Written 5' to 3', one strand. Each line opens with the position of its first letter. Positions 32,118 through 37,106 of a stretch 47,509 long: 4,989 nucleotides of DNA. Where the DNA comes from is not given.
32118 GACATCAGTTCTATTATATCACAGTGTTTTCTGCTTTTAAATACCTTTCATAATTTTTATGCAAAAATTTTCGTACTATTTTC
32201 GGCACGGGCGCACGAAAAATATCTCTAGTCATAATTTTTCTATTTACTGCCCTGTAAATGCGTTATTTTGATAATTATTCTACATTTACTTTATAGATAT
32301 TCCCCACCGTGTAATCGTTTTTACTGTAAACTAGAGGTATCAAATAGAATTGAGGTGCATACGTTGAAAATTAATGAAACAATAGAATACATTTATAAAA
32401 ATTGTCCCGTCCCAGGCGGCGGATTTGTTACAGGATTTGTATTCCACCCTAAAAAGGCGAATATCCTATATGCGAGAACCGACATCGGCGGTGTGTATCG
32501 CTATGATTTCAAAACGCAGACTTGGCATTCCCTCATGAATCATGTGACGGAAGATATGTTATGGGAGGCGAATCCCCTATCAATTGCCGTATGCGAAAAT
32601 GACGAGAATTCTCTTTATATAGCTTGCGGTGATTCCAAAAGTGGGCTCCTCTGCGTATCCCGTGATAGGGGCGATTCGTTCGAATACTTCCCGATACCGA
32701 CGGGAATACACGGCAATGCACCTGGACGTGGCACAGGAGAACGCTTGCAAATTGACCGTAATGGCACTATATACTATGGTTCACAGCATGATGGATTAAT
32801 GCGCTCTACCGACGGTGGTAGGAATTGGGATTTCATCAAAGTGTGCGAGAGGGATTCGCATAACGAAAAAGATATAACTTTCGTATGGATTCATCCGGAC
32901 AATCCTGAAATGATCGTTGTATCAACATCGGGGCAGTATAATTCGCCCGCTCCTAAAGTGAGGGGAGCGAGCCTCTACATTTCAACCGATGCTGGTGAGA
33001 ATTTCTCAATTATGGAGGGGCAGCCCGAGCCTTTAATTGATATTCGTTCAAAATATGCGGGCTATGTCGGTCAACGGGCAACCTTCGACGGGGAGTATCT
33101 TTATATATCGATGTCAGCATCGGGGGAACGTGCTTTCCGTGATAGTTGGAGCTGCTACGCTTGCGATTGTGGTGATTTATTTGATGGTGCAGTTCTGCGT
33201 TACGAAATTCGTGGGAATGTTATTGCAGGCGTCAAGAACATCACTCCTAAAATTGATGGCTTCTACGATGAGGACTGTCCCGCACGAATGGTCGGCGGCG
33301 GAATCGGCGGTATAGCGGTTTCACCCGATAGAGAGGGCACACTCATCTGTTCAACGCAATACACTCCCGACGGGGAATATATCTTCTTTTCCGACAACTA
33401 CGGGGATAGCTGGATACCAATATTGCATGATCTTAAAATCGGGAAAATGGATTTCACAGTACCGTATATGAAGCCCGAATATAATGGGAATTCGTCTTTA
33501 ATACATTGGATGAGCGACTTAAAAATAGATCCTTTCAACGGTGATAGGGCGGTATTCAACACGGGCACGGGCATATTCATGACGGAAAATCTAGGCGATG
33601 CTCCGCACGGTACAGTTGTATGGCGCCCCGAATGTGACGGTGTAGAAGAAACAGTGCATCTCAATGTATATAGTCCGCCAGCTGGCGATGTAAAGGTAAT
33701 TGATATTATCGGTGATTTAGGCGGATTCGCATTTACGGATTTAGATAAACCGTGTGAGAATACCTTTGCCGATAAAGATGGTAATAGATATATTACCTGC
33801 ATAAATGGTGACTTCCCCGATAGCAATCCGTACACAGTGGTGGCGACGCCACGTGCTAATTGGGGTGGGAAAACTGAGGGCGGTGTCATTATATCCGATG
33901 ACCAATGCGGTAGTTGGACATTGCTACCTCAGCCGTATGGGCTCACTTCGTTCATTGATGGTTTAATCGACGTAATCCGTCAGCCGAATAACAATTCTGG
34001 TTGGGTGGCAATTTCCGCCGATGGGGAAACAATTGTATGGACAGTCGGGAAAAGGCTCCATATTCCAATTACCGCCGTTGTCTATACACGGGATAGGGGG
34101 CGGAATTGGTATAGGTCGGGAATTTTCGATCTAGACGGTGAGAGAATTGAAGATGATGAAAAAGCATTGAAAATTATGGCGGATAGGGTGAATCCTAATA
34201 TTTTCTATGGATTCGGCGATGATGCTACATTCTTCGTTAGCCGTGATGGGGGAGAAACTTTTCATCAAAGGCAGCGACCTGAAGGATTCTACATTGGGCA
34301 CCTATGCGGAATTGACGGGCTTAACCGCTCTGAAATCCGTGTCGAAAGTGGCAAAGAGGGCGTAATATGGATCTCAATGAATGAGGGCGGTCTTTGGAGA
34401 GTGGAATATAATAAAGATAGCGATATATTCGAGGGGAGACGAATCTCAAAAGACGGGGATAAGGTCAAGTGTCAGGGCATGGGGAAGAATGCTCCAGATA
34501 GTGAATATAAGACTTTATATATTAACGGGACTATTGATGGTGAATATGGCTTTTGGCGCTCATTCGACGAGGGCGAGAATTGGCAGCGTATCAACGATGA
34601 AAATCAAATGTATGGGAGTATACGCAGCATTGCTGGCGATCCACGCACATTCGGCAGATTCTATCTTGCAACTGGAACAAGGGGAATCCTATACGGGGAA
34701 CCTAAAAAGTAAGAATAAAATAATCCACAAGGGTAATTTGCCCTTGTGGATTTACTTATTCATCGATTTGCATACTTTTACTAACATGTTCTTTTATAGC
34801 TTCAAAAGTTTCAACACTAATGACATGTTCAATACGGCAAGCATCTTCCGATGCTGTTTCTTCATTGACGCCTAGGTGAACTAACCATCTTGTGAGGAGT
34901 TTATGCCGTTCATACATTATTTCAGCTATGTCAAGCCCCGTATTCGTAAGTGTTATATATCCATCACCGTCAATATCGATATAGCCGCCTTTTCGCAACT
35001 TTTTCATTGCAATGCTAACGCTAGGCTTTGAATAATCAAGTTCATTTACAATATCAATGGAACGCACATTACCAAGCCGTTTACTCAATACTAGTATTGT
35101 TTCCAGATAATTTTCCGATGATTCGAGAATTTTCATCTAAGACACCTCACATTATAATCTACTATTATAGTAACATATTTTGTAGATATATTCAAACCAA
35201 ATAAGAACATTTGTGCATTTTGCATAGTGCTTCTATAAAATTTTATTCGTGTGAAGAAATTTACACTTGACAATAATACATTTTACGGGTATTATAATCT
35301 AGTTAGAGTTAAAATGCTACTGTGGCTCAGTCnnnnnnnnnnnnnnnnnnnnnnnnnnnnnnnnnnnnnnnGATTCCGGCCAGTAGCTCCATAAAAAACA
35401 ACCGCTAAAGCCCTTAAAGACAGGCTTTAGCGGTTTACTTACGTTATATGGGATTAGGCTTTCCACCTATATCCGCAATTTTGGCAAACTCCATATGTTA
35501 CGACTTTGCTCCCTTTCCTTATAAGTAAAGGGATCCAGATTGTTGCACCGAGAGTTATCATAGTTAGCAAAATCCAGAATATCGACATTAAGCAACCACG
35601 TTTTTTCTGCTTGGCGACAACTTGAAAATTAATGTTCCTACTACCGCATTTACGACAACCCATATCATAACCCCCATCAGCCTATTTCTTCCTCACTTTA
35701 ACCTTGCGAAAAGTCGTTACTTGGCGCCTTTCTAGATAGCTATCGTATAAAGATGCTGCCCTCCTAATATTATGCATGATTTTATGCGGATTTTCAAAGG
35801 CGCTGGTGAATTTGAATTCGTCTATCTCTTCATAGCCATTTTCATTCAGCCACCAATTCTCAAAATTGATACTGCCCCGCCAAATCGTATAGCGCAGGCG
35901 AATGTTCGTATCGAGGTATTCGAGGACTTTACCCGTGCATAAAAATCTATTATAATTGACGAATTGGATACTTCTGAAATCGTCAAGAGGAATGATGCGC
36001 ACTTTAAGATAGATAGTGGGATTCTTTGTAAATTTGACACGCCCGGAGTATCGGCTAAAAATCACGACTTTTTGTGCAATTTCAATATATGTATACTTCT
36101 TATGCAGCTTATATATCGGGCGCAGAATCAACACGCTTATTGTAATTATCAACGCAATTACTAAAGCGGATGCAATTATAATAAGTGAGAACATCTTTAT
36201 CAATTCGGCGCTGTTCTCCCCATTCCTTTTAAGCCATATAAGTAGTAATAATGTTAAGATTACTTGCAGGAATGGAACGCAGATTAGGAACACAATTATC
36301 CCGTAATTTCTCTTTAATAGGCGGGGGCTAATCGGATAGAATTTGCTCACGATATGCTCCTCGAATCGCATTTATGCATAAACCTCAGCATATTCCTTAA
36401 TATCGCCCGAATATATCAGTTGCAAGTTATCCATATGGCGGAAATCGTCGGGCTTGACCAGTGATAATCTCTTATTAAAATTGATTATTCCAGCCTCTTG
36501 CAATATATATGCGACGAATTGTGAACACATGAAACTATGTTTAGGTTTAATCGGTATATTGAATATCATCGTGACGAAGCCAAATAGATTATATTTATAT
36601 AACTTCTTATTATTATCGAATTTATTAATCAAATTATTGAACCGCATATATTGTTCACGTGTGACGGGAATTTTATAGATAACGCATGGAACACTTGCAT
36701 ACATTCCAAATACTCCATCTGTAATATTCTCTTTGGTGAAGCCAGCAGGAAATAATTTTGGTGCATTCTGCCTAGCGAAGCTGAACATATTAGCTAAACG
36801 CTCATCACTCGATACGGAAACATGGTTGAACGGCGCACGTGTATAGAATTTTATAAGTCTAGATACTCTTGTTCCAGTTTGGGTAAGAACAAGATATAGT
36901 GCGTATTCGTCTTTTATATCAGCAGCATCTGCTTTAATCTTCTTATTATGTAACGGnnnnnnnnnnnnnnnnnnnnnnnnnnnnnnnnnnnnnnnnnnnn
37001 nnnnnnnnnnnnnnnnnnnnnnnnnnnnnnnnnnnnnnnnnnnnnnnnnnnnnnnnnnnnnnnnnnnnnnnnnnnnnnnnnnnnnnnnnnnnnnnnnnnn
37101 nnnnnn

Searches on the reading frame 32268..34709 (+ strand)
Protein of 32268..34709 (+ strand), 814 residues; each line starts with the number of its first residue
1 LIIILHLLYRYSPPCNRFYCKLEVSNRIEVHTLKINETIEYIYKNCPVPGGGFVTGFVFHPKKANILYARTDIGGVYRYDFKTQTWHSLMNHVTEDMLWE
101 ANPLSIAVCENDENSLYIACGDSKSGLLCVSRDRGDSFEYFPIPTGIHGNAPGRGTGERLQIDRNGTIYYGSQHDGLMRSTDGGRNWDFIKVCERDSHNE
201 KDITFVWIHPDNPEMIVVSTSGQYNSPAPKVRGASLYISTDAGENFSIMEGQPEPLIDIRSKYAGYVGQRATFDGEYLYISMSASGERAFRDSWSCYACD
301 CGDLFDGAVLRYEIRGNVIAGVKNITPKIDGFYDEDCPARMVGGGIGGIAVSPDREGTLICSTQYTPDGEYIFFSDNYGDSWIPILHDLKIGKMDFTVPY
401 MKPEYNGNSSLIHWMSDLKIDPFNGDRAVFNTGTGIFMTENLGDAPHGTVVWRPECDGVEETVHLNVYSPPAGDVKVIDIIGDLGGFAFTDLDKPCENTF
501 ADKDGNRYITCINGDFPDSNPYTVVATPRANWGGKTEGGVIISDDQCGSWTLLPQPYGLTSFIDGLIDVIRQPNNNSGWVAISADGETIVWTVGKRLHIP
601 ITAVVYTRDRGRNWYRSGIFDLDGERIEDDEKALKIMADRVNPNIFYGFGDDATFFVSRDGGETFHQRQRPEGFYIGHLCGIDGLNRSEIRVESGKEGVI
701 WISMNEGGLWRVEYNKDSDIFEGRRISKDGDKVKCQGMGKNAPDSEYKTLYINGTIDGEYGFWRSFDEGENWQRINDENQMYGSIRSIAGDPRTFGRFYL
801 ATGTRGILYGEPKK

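Call 35: search_protein_families(library=pfam, proteins=[window:32268-34709:+], max_evalue=0.01)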
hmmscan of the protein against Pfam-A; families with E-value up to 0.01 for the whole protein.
window:32268-34709:+ (814 aa): 3 families
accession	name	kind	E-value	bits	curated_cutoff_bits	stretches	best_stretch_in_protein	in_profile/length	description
PF15902.12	Sortilin-Vps10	-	6.9e-13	48.6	33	0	167-249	37-112/446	Sortilin, neurotensin receptor 3,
PF02012.26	BNR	-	8.9e-07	28.4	27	0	656-666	1-11/12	BNR/Asp-box repeat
PF14870.12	PSII_BNR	-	0.00076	19.3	27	0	166-206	245-285/303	Photosynthesis system II assembly factor YCF48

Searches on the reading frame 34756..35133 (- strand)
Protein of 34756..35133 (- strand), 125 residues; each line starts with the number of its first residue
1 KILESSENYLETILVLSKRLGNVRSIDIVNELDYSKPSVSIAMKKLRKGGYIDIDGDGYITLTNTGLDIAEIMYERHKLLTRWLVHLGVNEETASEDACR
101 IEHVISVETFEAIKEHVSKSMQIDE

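Call 35: search_protein_families(library=pfam, proteins=[window:34756-35133:-], max_evalue=0.01)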
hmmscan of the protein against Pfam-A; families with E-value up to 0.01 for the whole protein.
window:34756-35133:- (125 aa): 4 families
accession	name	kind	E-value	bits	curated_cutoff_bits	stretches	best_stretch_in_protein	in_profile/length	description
PF02742.21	Fe_dep_repr_C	-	2.2e-14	53.7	27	1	63-118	1-57/70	Iron dependent repressor, metal binding and dimerisation domain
PF01325.25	Fe_dep_repress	-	5.3e-10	39.8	26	1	3-56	3-56/60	Iron dependent repressor, N-terminal DNA binding domain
PF24034.1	DUF7343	-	0.0001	22.5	27.6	1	12-53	8-49/62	Domain of unknown function (DUF7343)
PF12802.13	MarR_2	-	0.00086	19.9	27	1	14-53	12-51/61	MarR family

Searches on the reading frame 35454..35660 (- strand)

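Call 35: search_protein_families(library=pfam, proteins=[window:35454-35660:-], max_evalue=0.01)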
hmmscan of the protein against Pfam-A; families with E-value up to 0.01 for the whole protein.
window:35454-35660:- (68 aa): 1 family
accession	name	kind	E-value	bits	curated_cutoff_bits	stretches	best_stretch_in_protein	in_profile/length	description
PF01096.23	Zn_ribbon_TFIIS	-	0.0069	16.6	21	0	55-67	27-39/39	Transcription factor S-II (TFIIS)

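Call 99: search_protein_families(library=ncbifam, proteins=[window:35454-35660:-], max_evalue=0.1)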
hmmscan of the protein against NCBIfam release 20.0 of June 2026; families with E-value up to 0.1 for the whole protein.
window:35454-35660:- (68 aa): 2 families
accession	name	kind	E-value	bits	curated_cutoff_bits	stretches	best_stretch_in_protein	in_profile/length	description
NF003161.0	PRK04136.1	equivalog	0.025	14.1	54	0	2-10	31-39/49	50S ribosomal protein L40e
NF010224.0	PRK13680.1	equivalog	0.078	12.7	147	1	16-62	65-112/123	hypothetical protein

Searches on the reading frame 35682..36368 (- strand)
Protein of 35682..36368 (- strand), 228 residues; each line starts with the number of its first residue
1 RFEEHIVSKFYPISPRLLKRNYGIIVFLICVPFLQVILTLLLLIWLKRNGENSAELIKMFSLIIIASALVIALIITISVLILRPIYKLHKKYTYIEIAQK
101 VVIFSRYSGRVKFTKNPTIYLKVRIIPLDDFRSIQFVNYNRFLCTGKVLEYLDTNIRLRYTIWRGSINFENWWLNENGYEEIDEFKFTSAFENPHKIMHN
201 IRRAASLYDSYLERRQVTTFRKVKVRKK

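Call 35: search_protein_families(library=pfam, proteins=[window:35682-36368:-], max_evalue=0.01)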
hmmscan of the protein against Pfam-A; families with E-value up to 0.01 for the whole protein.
window:35682-36368:- (228 aa): 0 families

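Call 84: search_protein_families(library=padloc, proteins=[window:35682-36368:-], max_evalue=0.001)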
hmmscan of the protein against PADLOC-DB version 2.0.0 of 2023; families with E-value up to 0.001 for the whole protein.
window:35682-36368:- (228 aa): 0 families

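Call 97: search_solved_structures(query=window:35682-36368:-, max_evalue=1)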
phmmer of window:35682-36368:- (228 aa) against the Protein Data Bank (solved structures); distinct sequences matched with E-value up to 1: 2.
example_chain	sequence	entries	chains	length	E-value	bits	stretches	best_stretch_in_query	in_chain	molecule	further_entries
8e9g_K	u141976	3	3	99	0.086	16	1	17-81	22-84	NADH-quinone oxidoreductase subunit K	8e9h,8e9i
6kob_B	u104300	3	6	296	0.83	12.7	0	18-104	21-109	Quinol oxidase subunit 2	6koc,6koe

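Call 99: search_protein_families(library=ncbifam, proteins=[window:35682-36368:-], max_evalue=0.1)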
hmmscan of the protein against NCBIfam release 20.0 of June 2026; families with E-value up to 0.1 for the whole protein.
window:35682-36368:- (228 aa): 1 family
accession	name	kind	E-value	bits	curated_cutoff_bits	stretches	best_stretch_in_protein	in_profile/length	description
NF046119.1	memb_SCO4225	subfamily_domain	0.095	12.8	33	0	23-79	42-90/94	SCO4225 family membrane protein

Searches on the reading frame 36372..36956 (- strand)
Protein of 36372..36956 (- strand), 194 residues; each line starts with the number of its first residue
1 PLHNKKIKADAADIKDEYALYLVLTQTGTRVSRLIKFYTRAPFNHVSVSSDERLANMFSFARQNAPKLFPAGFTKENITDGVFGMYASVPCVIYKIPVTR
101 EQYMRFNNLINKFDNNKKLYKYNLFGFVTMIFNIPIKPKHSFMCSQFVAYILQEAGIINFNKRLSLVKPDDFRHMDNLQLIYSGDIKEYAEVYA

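Call 35: search_protein_families(library=pfam, proteins=[window:36372-36956:-], max_evalue=0.01)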
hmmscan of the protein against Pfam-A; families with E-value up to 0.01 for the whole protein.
window:36372-36956:- (194 aa): 0 families

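Call 84: search_protein_families(library=padloc, proteins=[window:36372-36956:-], max_evalue=0.001)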
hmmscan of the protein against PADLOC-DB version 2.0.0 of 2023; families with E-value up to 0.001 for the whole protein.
window:36372-36956:- (194 aa): 0 families

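Call 98: search_solved_structures(query=window:36372-36956:-, max_evalue=1)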
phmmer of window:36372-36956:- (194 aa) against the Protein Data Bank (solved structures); distinct sequences matched with E-value up to 1: 2.
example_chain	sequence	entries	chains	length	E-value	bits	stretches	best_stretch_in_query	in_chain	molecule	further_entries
7drx_A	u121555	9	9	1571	0.89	12.6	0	58-129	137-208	Phospholipid-transporting ATPase DNF1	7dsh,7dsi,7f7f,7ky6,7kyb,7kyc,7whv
8rc6_A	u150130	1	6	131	0.95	12.5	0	120-185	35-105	BTB domain of CG6765 protein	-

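Call 99: search_protein_families(library=ncbifam, proteins=[window:36372-36956:-], max_evalue=0.1)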
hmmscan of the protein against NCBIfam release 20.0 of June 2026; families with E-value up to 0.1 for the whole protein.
window:36372-36956:- (194 aa): 0 families
